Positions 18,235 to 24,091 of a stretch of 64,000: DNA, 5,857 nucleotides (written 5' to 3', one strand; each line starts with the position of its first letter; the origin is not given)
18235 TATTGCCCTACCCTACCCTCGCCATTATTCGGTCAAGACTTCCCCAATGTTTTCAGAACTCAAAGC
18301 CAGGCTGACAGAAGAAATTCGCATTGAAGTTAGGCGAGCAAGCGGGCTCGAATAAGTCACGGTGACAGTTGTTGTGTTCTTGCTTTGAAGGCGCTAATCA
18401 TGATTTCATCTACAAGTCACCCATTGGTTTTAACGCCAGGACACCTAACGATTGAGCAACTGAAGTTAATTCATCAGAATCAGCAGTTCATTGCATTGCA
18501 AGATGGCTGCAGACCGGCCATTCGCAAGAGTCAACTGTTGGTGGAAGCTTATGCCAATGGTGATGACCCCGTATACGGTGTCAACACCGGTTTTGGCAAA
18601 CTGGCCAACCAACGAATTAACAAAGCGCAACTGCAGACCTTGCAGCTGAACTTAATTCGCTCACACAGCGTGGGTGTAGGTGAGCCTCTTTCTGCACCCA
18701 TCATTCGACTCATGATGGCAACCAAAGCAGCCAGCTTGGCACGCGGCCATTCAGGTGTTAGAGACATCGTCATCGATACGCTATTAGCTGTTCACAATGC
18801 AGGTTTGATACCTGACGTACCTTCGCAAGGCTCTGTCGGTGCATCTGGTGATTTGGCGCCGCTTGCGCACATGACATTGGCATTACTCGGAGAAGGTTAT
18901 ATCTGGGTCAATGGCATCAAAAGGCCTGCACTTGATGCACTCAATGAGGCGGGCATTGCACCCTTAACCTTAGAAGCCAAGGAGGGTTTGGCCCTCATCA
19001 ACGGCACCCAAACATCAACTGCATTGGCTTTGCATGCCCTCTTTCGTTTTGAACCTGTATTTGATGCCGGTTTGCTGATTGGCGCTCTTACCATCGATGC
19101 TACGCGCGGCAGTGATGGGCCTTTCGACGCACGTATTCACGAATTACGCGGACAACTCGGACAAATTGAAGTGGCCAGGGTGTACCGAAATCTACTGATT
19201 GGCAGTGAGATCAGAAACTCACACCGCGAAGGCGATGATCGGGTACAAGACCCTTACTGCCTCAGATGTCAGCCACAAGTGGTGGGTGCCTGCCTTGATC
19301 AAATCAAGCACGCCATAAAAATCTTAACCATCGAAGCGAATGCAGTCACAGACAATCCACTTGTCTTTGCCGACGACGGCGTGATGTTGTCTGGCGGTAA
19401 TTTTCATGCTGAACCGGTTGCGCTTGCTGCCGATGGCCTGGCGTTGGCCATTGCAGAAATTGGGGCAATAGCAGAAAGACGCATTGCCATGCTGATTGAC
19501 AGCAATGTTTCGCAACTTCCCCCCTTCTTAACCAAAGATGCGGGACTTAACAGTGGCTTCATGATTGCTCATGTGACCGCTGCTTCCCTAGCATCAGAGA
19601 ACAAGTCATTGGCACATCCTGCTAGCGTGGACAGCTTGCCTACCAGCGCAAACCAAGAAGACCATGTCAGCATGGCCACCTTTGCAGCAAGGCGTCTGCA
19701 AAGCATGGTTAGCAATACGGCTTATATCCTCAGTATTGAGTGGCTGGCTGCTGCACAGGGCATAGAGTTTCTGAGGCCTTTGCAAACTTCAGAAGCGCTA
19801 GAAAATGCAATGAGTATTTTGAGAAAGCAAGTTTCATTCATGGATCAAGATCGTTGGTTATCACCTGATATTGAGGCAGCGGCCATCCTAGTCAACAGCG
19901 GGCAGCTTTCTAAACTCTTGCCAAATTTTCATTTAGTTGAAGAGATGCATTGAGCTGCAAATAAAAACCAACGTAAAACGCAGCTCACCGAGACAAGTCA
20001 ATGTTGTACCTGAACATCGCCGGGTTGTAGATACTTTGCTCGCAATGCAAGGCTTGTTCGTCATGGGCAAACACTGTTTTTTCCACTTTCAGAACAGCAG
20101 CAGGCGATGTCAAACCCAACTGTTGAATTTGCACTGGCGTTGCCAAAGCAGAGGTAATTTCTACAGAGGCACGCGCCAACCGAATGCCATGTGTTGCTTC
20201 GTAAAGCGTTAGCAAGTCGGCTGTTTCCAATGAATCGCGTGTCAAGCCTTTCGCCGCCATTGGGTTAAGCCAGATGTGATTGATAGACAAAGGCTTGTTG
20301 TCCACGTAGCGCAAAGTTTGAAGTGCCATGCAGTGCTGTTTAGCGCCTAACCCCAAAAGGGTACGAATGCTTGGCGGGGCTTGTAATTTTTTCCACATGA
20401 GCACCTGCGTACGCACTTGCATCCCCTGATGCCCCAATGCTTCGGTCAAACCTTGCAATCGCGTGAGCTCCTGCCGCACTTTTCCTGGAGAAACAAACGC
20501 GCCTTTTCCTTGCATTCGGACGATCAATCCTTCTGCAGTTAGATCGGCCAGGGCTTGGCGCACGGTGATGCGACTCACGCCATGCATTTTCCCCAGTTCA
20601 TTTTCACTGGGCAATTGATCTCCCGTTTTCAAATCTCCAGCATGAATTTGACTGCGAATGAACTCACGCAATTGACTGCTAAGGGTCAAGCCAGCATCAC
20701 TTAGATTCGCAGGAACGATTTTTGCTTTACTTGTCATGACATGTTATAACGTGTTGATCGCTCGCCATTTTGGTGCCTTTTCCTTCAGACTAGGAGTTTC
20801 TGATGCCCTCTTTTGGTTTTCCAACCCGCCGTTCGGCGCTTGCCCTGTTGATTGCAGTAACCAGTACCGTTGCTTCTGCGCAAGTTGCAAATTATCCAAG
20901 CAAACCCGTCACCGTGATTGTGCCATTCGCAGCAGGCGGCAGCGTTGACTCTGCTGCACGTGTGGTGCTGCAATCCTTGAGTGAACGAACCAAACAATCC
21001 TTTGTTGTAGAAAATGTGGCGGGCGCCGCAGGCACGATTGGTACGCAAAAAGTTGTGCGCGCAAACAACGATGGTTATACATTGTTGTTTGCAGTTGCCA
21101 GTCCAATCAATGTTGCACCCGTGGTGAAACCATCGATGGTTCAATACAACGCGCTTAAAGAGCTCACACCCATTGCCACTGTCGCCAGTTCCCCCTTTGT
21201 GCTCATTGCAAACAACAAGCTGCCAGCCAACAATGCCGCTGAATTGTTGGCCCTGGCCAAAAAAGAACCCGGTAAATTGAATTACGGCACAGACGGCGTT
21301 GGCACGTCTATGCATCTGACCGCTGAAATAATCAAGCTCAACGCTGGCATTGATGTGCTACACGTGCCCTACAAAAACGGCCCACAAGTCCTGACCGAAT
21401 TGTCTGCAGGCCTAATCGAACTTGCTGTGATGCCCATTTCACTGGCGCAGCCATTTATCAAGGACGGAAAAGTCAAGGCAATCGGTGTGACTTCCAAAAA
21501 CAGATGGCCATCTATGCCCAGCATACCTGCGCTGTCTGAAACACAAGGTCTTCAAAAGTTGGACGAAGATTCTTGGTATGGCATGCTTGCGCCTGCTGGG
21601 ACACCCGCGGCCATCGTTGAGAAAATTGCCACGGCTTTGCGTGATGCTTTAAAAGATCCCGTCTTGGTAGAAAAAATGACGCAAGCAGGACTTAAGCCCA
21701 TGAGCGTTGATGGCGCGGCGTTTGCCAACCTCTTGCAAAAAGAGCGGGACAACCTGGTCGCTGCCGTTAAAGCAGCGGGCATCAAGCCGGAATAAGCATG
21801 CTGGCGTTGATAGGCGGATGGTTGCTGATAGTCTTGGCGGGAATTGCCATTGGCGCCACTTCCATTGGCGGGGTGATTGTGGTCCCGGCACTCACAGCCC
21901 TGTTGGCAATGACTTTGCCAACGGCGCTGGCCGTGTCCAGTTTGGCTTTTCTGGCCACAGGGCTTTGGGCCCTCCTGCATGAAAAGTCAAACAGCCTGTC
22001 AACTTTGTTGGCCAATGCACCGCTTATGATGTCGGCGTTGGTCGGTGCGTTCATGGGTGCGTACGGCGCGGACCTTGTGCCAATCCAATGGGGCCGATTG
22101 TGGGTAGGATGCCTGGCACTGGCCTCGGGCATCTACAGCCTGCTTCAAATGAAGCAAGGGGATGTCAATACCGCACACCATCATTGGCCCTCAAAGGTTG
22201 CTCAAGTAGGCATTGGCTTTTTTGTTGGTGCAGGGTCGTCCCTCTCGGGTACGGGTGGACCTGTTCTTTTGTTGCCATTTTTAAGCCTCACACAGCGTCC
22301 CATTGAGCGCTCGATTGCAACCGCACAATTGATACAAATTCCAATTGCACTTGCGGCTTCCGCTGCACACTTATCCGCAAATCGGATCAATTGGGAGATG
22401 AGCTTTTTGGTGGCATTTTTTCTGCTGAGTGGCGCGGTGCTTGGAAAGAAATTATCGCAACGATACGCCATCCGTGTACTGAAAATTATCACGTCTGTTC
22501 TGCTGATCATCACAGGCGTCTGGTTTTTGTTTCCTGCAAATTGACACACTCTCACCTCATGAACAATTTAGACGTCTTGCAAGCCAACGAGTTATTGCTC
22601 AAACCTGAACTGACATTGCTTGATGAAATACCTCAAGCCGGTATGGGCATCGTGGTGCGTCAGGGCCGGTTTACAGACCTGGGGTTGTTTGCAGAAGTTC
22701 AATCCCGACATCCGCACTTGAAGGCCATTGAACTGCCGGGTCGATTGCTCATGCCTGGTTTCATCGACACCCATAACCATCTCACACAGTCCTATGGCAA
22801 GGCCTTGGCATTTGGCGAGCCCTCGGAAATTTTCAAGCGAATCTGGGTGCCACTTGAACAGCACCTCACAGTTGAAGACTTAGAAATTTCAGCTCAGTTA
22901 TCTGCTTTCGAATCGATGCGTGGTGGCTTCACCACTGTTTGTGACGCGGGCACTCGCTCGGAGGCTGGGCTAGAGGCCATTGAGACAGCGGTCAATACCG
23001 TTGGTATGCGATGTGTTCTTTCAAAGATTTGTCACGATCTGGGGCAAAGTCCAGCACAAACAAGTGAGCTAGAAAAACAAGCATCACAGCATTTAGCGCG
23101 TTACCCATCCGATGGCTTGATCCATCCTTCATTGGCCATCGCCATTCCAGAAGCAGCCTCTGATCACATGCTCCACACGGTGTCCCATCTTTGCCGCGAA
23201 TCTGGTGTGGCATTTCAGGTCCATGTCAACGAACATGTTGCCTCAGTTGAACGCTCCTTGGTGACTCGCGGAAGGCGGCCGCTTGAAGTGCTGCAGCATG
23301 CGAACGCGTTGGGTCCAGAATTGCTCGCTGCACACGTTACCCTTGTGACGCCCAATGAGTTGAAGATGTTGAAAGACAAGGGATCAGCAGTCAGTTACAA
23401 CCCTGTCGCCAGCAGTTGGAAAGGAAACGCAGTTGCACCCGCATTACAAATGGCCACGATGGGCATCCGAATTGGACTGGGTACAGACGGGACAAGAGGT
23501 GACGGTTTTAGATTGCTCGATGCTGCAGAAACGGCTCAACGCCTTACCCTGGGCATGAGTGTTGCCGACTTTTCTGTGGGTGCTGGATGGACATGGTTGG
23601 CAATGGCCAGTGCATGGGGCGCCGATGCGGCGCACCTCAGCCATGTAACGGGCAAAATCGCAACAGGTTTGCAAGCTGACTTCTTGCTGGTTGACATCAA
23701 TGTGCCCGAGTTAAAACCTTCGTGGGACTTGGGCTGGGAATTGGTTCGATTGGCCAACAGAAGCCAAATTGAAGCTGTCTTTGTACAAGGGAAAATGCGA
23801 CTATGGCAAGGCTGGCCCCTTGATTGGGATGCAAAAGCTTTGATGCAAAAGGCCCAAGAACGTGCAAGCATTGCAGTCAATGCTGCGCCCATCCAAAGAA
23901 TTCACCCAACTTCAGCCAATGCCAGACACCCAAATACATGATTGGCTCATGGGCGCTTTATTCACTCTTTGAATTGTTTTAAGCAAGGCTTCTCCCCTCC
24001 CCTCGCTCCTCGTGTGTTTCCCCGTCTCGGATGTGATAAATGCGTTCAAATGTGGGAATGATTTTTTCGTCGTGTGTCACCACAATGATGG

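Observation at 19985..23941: Uncharacterised GntR-Bug-TauE-deaminase catabolic unit abutting hut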

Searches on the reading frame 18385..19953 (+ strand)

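Call 3: search_protein_families(library=pfam, proteins=[window:18385-19953:+])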
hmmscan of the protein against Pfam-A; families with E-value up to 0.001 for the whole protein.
window:18385-19953:+ (522 aa): 1 family
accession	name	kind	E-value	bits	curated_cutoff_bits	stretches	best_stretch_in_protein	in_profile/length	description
PF00221.24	Lyase_aromatic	-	3.4e-182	606.7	27.3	1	21-481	1-466/466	Aromatic amino acid lyase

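Call 5: search_protein_families(library=ncbifam, proteins=[window:18385-19953:+], max_evalue=0.00001)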
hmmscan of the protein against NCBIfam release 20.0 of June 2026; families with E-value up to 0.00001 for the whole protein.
window:18385-19953:+ (522 aa): 8 families
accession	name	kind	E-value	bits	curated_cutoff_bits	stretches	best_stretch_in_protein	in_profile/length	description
NF006871.0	PRK09367.1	subfamily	1.6e-217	723.1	524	1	14-512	4-501/505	histidine ammonia-lyase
TIGR01225.1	hutH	equivalog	3.1e-207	689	539.15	1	15-513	2-499/506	histidine ammonia-lyase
TIGR03832.1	Tyr_2_3_mutase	equivalog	2.3e-107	359.6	501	1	20-501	5-505/507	tyrosine 2,3-aminomutase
TIGR04475.1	Phe_D_beta_mut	equivalog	1.7e-99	333.8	800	1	20-500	9-506/510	phenylalanine aminomutase (D-beta-phenylalanine forming)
NF053541.1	FlxA_rubin_TAL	equivalog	4.9e-96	322.1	700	1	22-499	2-492/498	flexirubin biosynthesis tyrosine ammonia-lyase FlxA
NF041222.1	BagA_FevW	exception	1.9e-75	254.5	1000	1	34-509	23-520/529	bagremycin/ferroverdin biosynthesis tyrosine ammonia-lyase BagA/FevW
TIGR01226.1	phe_am_lyase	equivalog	2.1e-66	224.6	519.15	1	20-467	39-504/680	phenylalanine ammonia-lyase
TIGR04473.1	taxol_Phe_23mut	exception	1.3e-42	145.9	1250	1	40-479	56-514/687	phenylalanine aminomutase (L-beta-phenylalanine forming)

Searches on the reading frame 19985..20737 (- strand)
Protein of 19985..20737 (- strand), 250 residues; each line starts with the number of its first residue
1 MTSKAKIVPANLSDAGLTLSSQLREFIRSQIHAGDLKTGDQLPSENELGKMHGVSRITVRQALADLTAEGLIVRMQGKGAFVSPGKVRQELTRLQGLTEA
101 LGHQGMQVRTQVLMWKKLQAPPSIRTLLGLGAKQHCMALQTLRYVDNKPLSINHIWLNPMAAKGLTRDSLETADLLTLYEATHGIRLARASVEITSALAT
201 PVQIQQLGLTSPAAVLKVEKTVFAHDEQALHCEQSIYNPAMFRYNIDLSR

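Call 3: search_protein_families(library=pfam, proteins=[window:19985-20737:-])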
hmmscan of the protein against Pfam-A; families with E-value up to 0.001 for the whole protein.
window:19985-20737:- (250 aa): 3 families
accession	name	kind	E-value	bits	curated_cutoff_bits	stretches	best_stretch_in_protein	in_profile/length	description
PF07702.18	UTRA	-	2.9e-25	89.2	23.8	1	103-242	1-140/141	UTRA domain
PF00392.27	GntR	-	1.3e-19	70.1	27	1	20-82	2-64/64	Bacterial regulatory proteins, gntR family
PF13545.12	HTH_Crp_2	-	0.00043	20.6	27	0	44-74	24-55/70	Crp-like helix-turn-helix domain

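Call 5: search_protein_families(library=ncbifam, proteins=[window:19985-20737:-], max_evalue=0.00001)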
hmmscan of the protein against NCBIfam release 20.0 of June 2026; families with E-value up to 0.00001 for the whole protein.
window:19985-20737:- (250 aa): 20 families
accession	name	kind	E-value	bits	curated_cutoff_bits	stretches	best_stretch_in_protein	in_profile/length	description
NF052441.1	TransRegRv0792c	equivalog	4.6e-35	121.1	400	1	17-250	15-248/260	Rv0792c family HTH-type transcriptional regulator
TIGR02018.2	his_ut_repres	equivalog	1.1e-34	119.8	220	1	22-229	3-208/226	histidine utilization transcriptional repressor HutC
TIGR02325.1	C_P_lyase_phnF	equivalog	8.3e-33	113.9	156.8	1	15-241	5-231/238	phosphonate metabolism transcriptional regulator PhnF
TIGR03337.1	phnR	equivalog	2.2e-32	112.6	296.75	1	22-233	5-215/231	phosphonate utilization transcriptional regulator PhnR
NF008491.0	PRK11402.1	subfamily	1.4e-31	109.9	269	1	19-239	12-231/243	GntR family transcriptional regulator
NF041547.1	GntR_LSA1692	equivalog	3.5e-31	108.6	275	1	21-246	4-228/233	GntR family transcriptional regulator, LSA1692 subfamily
NF007292.0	PRK09764.1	equivalog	3.3e-28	98.5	281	1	21-244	8-230/240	GntR family transcriptional regulator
TIGR02404.1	trehalos_R_Bsub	equivalog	4.3e-25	88.7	211.95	1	27-244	9-227/233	trehalose operon repressor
NF052282.1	PLP_TF_PdxR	equivalog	3.8e-17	62.5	320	1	19-90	2-73/448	MocR-like pyridoxine biosynthesis transcription factor PdxR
NF011575.0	PRK14999.1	equivalog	5.3e-17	61.9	424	1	21-168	15-163/241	histidine utilization repressor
NF007486.0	PRK10079.1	equivalog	1.5e-11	44.5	363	1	35-236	28-227/241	phosphonate metabolism transcriptional regulator PhnF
NF007741.0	PRK10421.1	equivalog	1.9e-11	43.8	311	1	18-83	7-72/262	transcriptional regulator LldR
NF047563.1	modulin_PmtR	equivalog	5.3e-11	42.6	200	1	19-83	13-77/125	PSM export ABC transporter transcriptional regulator PmtR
NF007001.0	PRK09464.1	equivalog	7e-11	42.2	330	1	20-84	12-76/254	pyruvate dehydrogenase complex transcriptional repressor PdhR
NF052290.2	MocR_like_YczR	exception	1.5e-10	40.4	487.4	1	20-89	21-90/458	MocR-like transcription factor YczR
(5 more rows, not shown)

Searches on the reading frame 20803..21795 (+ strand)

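Call 3: search_protein_families(library=pfam, proteins=[window:20803-21795:+])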
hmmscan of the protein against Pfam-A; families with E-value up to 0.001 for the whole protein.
window:20803-21795:+ (330 aa): 1 family
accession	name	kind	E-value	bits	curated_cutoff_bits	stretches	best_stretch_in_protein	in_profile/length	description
PF03401.19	TctC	-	2.6e-66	224.4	27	1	52-324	2-271/274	Tripartite tricarboxylate transporter family receptor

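Call 5: search_protein_families(library=ncbifam, proteins=[window:20803-21795:+], max_evalue=0.00001)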
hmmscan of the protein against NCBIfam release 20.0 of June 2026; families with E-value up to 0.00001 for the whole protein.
window:20803-21795:+ (330 aa): 0 families

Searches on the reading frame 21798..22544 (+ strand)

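Call 3: search_protein_families(library=pfam, proteins=[window:21798-22544:+])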
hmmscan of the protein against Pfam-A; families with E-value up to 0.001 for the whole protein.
window:21798-22544:+ (248 aa): 1 family
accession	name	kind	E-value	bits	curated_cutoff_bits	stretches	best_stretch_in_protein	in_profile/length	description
PF01925.25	TauE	-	2.3e-30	106.5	32.6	1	9-242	3-236/237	Sulfite exporter TauE/SafE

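Call 5: search_protein_families(library=ncbifam, proteins=[window:21798-22544:+], max_evalue=0.00001)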
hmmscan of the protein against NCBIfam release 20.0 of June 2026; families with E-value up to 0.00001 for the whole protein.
window:21798-22544:+ (248 aa): 1 family
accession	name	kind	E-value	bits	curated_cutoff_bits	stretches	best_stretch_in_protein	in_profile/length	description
NF007909.0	PRK10621.1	equivalog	3.2e-06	26.7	383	0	142-245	21-123/266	hypothetical protein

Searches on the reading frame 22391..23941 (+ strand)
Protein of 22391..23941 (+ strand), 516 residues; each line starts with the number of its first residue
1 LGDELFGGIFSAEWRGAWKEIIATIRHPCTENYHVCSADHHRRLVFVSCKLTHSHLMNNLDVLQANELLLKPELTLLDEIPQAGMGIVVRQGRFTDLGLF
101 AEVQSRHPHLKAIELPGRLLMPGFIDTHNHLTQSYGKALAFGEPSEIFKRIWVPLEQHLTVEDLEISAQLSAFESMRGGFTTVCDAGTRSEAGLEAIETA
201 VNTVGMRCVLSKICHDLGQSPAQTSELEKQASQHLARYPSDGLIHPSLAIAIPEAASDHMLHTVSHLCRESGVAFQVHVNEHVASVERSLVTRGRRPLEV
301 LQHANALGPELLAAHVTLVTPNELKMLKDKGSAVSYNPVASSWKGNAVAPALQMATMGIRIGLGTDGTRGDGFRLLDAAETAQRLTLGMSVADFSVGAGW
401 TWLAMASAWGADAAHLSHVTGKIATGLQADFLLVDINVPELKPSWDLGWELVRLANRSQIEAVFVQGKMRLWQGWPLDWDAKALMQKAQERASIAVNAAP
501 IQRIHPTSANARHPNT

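Call 3: search_protein_families(library=pfam, proteins=[window:22391-23941:+])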
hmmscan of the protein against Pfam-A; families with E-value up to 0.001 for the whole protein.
window:22391-23941:+ (516 aa): 2 families
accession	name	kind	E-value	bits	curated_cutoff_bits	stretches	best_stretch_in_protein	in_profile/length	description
PF01979.26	Amidohydro_1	-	4.4e-36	125.3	25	1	120-469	2-344/345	Amidohydrolase family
PF07969.17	Amidohydro_3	-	4.7e-13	49.9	29.7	1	166-444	161-454/472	Amidohydrolase family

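Call 5: search_protein_families(library=ncbifam, proteins=[window:22559-23941:+], max_evalue=0.00001)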
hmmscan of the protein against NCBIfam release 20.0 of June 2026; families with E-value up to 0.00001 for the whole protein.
window:22559-23941:+ (460 aa): 27 families (the best 25 are shown)
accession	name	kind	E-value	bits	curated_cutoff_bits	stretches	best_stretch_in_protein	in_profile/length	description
NF006549.0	PRK09045.1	equivalog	1.3e-49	169.1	540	1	29-434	30-434/444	TRZ/ATZ family hydrolase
NF004701.0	PRK06038.1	equivalog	2.6e-46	158.2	609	1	30-438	25-425/432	N-ethylammeline chlorohydrolase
TIGR03314.1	Se_ssnA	subfamily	3.7e-41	141.4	455.5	1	29-437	21-435/441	putative selenium metabolism protein SsnA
NF005540.0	PRK07203.1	equivalog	7.2e-41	140.2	444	1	28-437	21-436/444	putative aminohydrolase SsnA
NF006056.0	PRK08204.1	subfamily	6.9e-40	137.2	391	1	52-436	44-437/449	hypothetical protein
NF005557.0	PRK07228.1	equivalog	2.4e-39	135.3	522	1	31-440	24-438/445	5'-deoxyadenosine deaminase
NF006252.0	PRK08393.1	equivalog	6.6e-35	120.9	617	1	55-434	43-418/424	N-ethylammeline chlorohydrolase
NF004995.0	PRK06380.1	subfamily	7.4e-33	114.1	567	1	57-426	45-410/418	metal-dependent hydrolase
NF006055.0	PRK08203.1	equivalog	6.3e-32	110.7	532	1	27-437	25-448/455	8-oxoguanine deaminase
TIGR02967.1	guan_deamin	equivalog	1.6e-31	109.7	375.4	1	31-385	9-367/401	guanine deaminase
NF006679.0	PRK09228.1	subfamily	2.2e-30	105.8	351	1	31-384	34-391/433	guanine deaminase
NF006681.0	PRK09229.1-2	equivalog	2.9e-25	88.9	362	1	16-419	9-429/451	formimidoylglutamate deiminase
NF009059.0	PRK12393.1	equivalog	3.4e-25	88.7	543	1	201-434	219-450/460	amidohydrolase family protein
NF012037.0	PRK15493.1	equivalog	3.9e-24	85.2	779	1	55-424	48-418/435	bifunctional S-methyl-5'-thioadenosine deaminase/S-adenosylhomocysteine deaminase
NF004801.0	PRK06151.1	subfamily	6.2e-24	84.7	416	1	185-436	204-459/491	chlorohydrolase family protein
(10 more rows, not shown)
